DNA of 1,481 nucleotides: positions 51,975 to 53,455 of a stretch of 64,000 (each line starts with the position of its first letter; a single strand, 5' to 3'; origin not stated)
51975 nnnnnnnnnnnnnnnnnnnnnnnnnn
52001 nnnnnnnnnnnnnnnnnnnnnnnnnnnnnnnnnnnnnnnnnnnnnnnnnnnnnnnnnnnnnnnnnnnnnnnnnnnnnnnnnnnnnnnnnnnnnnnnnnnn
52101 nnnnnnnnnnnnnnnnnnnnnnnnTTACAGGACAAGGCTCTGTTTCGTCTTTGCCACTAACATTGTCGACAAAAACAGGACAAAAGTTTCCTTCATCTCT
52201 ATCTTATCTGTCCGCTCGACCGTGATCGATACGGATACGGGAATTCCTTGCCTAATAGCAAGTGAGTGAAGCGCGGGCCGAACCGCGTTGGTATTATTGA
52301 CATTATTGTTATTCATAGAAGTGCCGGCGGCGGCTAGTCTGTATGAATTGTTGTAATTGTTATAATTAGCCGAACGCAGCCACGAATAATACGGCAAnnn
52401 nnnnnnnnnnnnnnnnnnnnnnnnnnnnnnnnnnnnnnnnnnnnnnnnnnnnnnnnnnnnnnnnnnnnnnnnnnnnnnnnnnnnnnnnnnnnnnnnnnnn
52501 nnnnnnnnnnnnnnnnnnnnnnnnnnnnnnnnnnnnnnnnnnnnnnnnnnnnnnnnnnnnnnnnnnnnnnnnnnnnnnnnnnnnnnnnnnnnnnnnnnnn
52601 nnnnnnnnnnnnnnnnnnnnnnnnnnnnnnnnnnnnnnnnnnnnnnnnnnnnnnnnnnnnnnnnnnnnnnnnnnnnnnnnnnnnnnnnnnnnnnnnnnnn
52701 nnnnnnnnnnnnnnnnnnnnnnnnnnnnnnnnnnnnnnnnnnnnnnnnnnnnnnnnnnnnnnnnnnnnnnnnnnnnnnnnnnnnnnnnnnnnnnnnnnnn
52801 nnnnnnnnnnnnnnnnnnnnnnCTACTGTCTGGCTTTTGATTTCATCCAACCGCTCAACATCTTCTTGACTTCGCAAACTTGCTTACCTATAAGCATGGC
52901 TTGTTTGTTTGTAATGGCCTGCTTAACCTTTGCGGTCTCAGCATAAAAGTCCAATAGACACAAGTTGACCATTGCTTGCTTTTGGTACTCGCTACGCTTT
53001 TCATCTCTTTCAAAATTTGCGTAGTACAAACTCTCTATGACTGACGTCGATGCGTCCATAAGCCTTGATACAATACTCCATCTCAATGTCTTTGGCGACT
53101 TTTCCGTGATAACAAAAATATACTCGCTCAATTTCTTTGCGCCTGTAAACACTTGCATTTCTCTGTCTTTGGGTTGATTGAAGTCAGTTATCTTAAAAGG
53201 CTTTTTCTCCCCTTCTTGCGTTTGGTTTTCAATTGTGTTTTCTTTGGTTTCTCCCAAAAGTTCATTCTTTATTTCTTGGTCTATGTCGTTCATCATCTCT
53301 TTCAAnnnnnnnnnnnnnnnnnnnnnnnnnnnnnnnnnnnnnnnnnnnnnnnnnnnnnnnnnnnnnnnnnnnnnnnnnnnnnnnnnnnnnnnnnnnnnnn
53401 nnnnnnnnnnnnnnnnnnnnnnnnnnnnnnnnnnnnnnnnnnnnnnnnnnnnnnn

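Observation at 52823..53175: DGR reverse transcriptase fused to an Avd-like domain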

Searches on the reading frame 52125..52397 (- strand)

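Call 3: search_protein_families(library=pfam, proteins=[window:52125-52397:-], max_evalue=1)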
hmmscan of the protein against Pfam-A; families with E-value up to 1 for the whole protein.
window:52125-52397:- (90 aa): 1 family
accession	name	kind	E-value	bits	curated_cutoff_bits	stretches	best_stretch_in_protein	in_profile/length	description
PF19789.6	DUF6273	-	0.00061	20.1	23.5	1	6-44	132-169/172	Domain of unknown function (DUF6273)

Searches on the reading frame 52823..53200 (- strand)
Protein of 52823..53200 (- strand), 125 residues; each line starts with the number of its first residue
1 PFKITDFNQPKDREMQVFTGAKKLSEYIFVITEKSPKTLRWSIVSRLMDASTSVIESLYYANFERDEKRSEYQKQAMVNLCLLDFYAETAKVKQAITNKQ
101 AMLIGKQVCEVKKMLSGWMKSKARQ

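Call 3: search_protein_families(library=pfam, proteins=[window:52823-53200:-], max_evalue=1)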
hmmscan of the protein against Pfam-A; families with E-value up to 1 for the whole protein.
window:52823-53200:- (125 aa): 2 families
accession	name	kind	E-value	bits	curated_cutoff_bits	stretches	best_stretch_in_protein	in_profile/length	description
PF22296.2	bAvd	-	5.5e-10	40.1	40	1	22-121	8-106/107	bAvd-like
PF05635.17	23S_rRNA_IVP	-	0.00055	20.6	33.8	1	13-117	1-106/106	23S rRNA-intervening sequence protein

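Call 4: search_protein_families(library=ncbifam, proteins=[window:52823-53200:-], max_evalue=1)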
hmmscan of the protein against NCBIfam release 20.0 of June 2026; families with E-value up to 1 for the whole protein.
window:52823-53200:- (125 aa): 3 families
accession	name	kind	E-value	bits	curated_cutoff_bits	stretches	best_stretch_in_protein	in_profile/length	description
NF033474.1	DivGenRetAVD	equivalog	4.5e-11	43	80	1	16-120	2-104/104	diversity-generating retroelement protein Avd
NF008911.0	PRK12275.1-2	subfamily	0.0041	17.6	137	1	13-121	5-114/118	hypothetical protein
TIGR02436.1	TIGR02436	subfamily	0.0046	17.2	24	1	20-121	4-107/109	four helix bundle protein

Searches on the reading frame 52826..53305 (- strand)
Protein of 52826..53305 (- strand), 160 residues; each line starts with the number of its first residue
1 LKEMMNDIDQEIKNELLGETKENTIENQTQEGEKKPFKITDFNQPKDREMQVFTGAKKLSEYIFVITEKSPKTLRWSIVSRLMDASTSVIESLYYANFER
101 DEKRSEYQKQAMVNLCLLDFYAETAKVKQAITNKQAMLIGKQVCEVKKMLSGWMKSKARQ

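Call 30: find_homologous_proteins(query=window:52826-53305:-, max_evalue=0.001)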
Query window:52826-53305:- (160 aa): 307 proteins with E <= 0.001 among 326 candidates; the best 120 are listed.
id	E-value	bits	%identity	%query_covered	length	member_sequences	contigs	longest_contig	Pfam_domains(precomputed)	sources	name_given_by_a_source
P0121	1.5e-64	234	68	98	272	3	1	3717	PF22296.3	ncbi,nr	ncbi:MAG: four helix bundle protein, partial [Clostridia bacterium]|nr:four helix bundle protein [Cl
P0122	1.0e-48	183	58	96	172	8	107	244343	PF22296.3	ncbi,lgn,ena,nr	ncbi:MAG: four helix bundle protein [Anaeroplasmataceae bacterium]|nr:four helix bundle protein [Ana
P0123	1.1e-48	183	58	96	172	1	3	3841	PF22296.3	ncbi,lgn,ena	-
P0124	1.7e-48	182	59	95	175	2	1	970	PF22296.3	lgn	-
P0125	1.9e-48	182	58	96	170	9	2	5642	PF22296.3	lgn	-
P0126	4.0e-48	181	66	79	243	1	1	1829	PF22296.3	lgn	-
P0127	6.7e-48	180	58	94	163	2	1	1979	PF22296.3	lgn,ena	-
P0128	2.3e-47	179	66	78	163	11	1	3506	PF22296.3,PF05635.18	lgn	-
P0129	2.4e-47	179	56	97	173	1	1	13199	PF22296.3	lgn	-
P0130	5.9e-47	177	53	96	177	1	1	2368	PF22296.3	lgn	-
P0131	6.7e-47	177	54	93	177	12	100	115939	PF22296.3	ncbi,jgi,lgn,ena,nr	ncbi:MAG: four helix bundle protein [Clostridia bacterium]|jgi:hypothetical protein|nr:four helix bu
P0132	7.6e-47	177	58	95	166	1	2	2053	PF22296.3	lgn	-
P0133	1.2e-46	176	59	93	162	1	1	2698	PF22296.3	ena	-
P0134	1.4e-46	176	58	96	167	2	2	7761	PF22296.3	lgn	-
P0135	1.4e-46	176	64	79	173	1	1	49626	PF22296.3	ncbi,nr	ncbi:MAG: four helix bundle protein [Clostridiales bacterium]|nr:four helix bundle protein [Clostrid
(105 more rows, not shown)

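Call 45: search_solved_structures(query=A3, max_evalue=10, show_alignments=2)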
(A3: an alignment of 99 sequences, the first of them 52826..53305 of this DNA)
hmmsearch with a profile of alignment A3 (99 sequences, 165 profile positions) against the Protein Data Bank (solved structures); distinct sequences matched with E-value up to 10: 1.
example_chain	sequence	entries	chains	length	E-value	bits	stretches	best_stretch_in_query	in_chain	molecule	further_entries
2lh0_A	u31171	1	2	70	1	12.4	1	82-116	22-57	Histone chaperone RTT106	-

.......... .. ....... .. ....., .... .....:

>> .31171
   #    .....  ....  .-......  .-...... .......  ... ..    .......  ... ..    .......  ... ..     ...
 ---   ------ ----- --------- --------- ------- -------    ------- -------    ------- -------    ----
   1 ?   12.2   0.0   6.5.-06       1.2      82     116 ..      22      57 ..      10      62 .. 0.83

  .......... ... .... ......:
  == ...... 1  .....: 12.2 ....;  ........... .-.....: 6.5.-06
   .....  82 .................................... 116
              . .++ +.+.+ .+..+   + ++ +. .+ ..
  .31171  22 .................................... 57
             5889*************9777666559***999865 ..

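Call 48: predict_structure(alignment_id=A3)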
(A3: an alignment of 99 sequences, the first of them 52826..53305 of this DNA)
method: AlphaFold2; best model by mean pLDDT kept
length: 160 residues; sequences in the alignment: 99
mean_pLDDT: 82.3   pTM: 0.71
mean pLDDT of the five models: 82.3, 81.4, 81.3, 81.2, 80.4
residues with pLDDT >= 90: 95; 70-90: 29; 50-70: 18; < 50: 18
segments of 3 or more residues with pLDDT < 50: 20-33
pLDDT, mean of each block of 10 residues (from residue 1): 75 72 36 48 62 94 92 90 97 93 94 98 96 96 96 78
secondary structure, 60 per line:
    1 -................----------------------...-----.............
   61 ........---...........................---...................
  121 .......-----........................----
elements in order: H2-17 H48-68 H72-98 H102-127 H133-156

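Call 52: fold_search(model_id=the predicted structure, library=pdb)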
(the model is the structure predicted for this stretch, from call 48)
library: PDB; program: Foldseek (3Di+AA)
matches with E <= 10: 586; with E <= 0.001: 5
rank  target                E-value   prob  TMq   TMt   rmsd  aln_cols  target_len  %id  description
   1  2gsc_E                1.1e-04  1.00  0.62  0.86   1.3       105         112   21  Crystal Structure of the Conserved Hypothetical Cytosolic Protein Xcc0516 from Xanthomonas campestris (released 2006-10-03)
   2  2gsc_A                1.2e-04  1.00  0.64  0.89   1.2       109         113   20  Crystal Structure of the Conserved Hypothetical Cytosolic Protein Xcc0516 from Xanthomonas campestris (released 2006-10-03)
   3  2gsc_B                1.6e-04  1.00  0.63  0.84   1.2       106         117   21  Crystal Structure of the Conserved Hypothetical Cytosolic Protein Xcc0516 from Xanthomonas campestris (released 2006-10-03)
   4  2gsc_C                3.0e-04  1.00  0.61  0.87   1.2       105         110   20  Crystal Structure of the Conserved Hypothetical Cytosolic Protein Xcc0516 from Xanthomonas campestris (released 2006-10-03)
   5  2gsc_D                5.1e-04  1.00  0.63  0.87   1.2       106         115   21  Crystal Structure of the Conserved Hypothetical Cytosolic Protein Xcc0516 from Xanthomonas campestris (released 2006-10-03)
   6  2rld_B                1.7e-03  1.00  0.60  0.84   2.0       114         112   15  CRYSTAL STRUCTURE OF A PROTEIN WITH UNKNOWN FUNCTION FROM S23 RIBOSOMAL PROTEIN FAMILY (BT_0352) FROM BACTEROIDES THET (released 2007-10-30)
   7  2rld_C                2.7e-03  1.00  0.60  0.81   2.1       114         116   15  CRYSTAL STRUCTURE OF A PROTEIN WITH UNKNOWN FUNCTION FROM S23 RIBOSOMAL PROTEIN FAMILY (BT_0352) FROM BACTEROIDES THET (released 2007-10-30)
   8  8ub7_C                4.2e-03  1.00  0.60  0.85   1.9       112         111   15  Diversity-generating retroelement (DGR) ribonucleoprotein reverse transcriptase - Active state (N-occupied) (released 2024-10-23)
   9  2rld_E                4.7e-03  1.00  0.51  0.71   4.1       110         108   14  CRYSTAL STRUCTURE OF A PROTEIN WITH UNKNOWN FUNCTION FROM S23 RIBOSOMAL PROTEIN FAMILY (BT_0352) FROM BACTEROIDES THET (released 2007-10-30)
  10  8ub7_B                6.7e-03  1.00  0.62  0.79   1.8       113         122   16  Diversity-generating retroelement (DGR) ribonucleoprotein reverse transcriptase - Active state (N-occupied) (released 2024-10-23)
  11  4dwl_D                6.7e-03  1.00  0.62  0.90   1.6       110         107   15  Avd molecule from Bordetella bacteriophage DGR (released 2013-02-27)
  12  8ub7_E                7.1e-03  1.00  0.61  0.87   1.5       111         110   16  Diversity-generating retroelement (DGR) ribonucleoprotein reverse transcriptase - Active state (N-occupied) (released 2024-10-23)
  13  4dwl_C                8.3e-03  1.00  0.61  0.86   1.7       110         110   16  Avd molecule from Bordetella bacteriophage DGR (released 2013-02-27)
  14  2rld_A                9.7e-03  1.00  0.58  0.80   2.2       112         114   15  CRYSTAL STRUCTURE OF A PROTEIN WITH UNKNOWN FUNCTION FROM S23 RIBOSOMAL PROTEIN FAMILY (BT_0352) FROM BACTEROIDES THET (released 2007-10-30)
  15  4dwl_E                1.1e-02  1.00  0.61  0.87   1.6       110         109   16  Avd molecule from Bordetella bacteriophage DGR (released 2013-02-27)
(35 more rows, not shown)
